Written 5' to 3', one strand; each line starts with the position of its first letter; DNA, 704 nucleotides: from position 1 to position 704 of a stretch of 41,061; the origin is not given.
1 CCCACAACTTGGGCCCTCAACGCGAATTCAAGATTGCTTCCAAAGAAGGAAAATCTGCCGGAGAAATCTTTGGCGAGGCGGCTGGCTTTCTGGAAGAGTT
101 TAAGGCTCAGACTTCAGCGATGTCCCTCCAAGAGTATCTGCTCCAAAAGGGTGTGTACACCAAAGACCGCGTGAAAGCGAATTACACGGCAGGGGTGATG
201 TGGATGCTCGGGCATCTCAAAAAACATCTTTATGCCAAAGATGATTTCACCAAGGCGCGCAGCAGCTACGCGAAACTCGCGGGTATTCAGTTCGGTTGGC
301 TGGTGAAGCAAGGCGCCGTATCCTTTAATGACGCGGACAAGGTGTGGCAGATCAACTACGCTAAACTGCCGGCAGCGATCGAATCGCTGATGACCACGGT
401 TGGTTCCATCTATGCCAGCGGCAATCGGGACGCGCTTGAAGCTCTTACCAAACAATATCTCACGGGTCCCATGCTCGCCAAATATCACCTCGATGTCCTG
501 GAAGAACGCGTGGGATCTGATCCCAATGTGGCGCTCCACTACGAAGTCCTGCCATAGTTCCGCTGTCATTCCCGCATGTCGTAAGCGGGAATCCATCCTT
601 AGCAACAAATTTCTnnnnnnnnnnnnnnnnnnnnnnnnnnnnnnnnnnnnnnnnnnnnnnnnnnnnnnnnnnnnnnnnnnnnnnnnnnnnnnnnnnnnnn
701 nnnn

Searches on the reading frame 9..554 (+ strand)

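Call 4: search_protein_families(library=pfam, proteins=[window:9-554:+], max_evalue=1)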
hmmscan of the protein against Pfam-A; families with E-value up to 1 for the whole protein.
window:9-554:+ (182 aa): 0 families

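Call 5: search_protein_families(library=ncbifam, proteins=[window:9-554:+], max_evalue=1)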
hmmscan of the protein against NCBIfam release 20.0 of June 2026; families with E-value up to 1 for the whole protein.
window:9-554:+ (182 aa): 2 families
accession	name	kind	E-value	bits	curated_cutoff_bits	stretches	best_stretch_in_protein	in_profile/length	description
NF041264.1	MobA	equivalog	0.008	16.6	80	1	32-80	22-71/91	plasmid mobilization protein MobA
NF033796.1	selen_YedE_FdhT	exception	0.05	12.8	350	1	27-124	159-256/387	selenium metabolism membrane protein YedE/FdhT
